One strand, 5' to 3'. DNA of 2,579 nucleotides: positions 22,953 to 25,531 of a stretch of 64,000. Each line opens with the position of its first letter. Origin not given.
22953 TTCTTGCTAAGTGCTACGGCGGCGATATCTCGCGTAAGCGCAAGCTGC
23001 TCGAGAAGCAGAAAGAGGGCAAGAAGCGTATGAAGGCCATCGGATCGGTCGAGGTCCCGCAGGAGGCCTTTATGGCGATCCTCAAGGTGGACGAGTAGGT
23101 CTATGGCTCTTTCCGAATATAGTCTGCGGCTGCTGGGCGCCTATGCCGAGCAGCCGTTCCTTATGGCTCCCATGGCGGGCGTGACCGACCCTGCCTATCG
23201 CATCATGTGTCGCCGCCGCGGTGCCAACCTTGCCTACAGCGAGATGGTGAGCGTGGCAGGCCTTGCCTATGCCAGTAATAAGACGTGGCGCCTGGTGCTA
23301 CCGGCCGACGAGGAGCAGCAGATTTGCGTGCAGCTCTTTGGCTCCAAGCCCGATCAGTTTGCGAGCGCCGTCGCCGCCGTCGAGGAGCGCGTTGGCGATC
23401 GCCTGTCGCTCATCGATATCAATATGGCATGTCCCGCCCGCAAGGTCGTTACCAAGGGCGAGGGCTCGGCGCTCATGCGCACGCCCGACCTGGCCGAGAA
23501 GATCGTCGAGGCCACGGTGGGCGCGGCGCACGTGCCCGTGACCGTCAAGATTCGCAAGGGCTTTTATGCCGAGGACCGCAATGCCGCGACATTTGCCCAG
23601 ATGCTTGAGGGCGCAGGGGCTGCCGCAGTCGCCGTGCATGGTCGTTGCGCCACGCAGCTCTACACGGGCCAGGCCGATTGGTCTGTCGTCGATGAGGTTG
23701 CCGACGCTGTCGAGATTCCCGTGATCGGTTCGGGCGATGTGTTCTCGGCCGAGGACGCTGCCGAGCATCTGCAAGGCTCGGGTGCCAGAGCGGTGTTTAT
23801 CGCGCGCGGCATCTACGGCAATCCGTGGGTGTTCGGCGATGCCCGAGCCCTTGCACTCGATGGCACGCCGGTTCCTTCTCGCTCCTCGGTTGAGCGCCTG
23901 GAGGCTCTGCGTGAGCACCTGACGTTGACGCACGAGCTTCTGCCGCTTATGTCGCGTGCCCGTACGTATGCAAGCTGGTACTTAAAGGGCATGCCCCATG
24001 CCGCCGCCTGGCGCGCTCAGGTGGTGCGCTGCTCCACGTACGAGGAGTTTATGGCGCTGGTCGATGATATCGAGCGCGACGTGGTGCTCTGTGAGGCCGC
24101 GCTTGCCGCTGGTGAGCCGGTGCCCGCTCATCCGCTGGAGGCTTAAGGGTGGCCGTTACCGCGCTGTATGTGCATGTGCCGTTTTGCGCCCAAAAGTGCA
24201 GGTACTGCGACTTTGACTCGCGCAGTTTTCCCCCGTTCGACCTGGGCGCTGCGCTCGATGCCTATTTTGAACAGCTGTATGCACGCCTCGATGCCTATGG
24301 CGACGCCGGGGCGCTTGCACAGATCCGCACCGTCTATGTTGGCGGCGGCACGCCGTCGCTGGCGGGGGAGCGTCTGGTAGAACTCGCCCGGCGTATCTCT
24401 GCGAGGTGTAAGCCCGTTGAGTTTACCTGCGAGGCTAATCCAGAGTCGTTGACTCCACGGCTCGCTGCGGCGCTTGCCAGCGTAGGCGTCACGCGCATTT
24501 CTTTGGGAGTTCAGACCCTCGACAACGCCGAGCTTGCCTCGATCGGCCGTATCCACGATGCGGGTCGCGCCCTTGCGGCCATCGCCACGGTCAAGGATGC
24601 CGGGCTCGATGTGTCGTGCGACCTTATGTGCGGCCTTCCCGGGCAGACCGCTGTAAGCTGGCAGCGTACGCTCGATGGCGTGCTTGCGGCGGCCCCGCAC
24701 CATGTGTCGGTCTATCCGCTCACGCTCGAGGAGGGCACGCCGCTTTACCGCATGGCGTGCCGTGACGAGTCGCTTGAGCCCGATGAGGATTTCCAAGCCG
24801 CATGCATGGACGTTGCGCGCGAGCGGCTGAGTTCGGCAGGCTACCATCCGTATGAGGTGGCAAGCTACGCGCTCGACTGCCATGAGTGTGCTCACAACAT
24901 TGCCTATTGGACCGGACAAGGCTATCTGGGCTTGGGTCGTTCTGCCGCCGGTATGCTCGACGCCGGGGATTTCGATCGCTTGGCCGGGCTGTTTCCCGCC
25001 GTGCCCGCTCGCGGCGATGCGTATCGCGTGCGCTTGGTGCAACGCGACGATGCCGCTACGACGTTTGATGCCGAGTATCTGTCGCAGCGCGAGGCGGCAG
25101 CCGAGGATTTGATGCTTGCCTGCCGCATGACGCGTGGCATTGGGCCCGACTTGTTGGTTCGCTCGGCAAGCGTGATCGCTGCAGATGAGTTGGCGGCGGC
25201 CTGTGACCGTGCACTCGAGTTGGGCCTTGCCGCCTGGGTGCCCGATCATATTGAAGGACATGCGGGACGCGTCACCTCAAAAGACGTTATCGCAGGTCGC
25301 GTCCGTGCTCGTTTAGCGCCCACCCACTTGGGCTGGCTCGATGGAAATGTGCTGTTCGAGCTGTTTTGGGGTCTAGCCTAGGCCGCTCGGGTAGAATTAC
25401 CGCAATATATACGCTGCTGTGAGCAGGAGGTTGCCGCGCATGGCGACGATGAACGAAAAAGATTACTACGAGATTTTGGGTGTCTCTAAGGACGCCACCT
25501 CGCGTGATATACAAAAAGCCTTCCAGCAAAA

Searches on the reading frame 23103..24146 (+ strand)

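Call 3: search_protein_families(library=pfam, proteins=[window:23103-24146:+], max_evalue=0.01)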
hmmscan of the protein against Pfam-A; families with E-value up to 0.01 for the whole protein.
window:23103-24146:+ (347 aa): 4 families
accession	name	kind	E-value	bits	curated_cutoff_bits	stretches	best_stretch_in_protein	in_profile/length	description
PF01207.24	Dus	-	5.1e-75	252.9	20.4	1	21-323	2-306/311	Dihydrouridine synthase (Dus)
PF01180.27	DHO_dh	-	2e-10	40.8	27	2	195-244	229-280/291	Dihydroorotate dehydrogenase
PF03060.21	NMO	-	0.0046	16.8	28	1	163-234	147-222/331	Nitronate monooxygenase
PF01070.24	FMN_dh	-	0.0061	16.1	24.9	0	165-237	232-305/350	FMN-dependent dehydrogenase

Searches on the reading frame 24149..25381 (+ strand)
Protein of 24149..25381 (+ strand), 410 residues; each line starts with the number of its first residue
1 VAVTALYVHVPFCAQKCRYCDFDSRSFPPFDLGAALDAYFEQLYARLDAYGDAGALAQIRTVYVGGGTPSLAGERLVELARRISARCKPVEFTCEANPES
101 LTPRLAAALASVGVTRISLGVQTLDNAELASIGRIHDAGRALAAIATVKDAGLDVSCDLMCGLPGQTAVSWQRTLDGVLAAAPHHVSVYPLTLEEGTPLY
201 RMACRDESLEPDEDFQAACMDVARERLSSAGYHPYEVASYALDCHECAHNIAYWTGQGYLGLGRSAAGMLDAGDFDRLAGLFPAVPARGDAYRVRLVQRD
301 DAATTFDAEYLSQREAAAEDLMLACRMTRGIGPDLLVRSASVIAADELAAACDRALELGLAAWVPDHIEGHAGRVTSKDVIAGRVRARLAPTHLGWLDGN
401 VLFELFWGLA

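Call 3: search_protein_families(library=pfam, proteins=[window:24149-25381:+], max_evalue=0.01)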
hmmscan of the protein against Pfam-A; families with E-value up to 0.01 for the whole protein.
window:24149-25381:+ (410 aa): 2 families
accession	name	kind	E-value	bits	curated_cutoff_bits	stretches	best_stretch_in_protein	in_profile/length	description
PF04055.27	Radical_SAM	-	1e-24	88.1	29.5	1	7-175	1-163/166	Radical SAM superfamily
PF13714.12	PEP_mutase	-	0.0084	16.1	31.5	0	39-127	155-228/240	Phosphoenolpyruvate phosphomutase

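Call 4: search_protein_families(library=ncbifam, proteins=[window:24149-25381:+], max_evalue=0.01)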
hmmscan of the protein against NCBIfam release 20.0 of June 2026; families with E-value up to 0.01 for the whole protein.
window:24149-25381:+ (410 aa): 30 families (the best 25 are shown)
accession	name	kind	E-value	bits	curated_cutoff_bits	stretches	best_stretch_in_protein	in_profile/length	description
TIGR00539.1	hemN_rel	equivalog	3.9e-59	200.6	205.4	1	5-330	2-314/361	radical SAM family heme chaperone HemW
NF005133.0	PRK06582.1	equivalog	5.5e-51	173.8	597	1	5-270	13-278/390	coproporphyrinogen III oxidase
NF006067.1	PRK08208.1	equivalog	1.3e-40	139.6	380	1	4-263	36-294/427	STM4012 family radical SAM protein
TIGR03994.1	rSAM_HemZ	equivalog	2.4e-40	138.9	321.4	1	4-235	85-318/401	coproporphyrinogen dehydrogenase HemZ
TIGR04107.1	rSAM_HutW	equivalog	1.6e-38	132.7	400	1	4-271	40-312/419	heme anaerobic degradation radical SAM methyltransferase ChuW/HutW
NF004567.0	PRK05904.1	equivalog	3.5e-37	128.4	355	1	3-269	6-266/353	coproporphyrinogen III oxidase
NF006064.0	PRK08207.2-2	equivalog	2.7e-25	89.3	504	1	5-235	146-378/465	coproporphyrinogen III oxidase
NF006385.0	PRK08629.1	equivalog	4.5e-25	88.3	355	1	6-271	55-310/439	coproporphyrinogen III oxidase family protein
TIGR00538.1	hemN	equivalog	4.1e-22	78.6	324.95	1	5-190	51-239/454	oxygen-independent coproporphyrinogen III oxidase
NF006060.0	PRK08207.1-3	equivalog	6.8e-21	74.6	653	1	5-213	151-366/477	coproporphyrinogen III oxidase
NF006066.0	PRK08207.2-5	equivalog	8.1e-20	70.9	1117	1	5-220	192-413/518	coproporphyrinogen III oxidase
TIGR04419.1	no_iron_rSAM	equivalog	1.2e-19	71.1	300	1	39-276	22-263/378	HemN-related non-iron pseudo-SAM protein PsgB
NF006061.0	PRK08207.1-4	equivalog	4.1e-18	65.4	702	1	5-236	175-411/501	coproporphyrinogen III oxidase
NF006062.0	PRK08207.1-5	equivalog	2.9e-15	56.1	1007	1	5-200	150-352/476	coproporphyrinogen III oxidase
NF006063.0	PRK08207.2-1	equivalog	3.3e-14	52.4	1074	1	5-209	194-405/518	coproporphyrinogen III oxidase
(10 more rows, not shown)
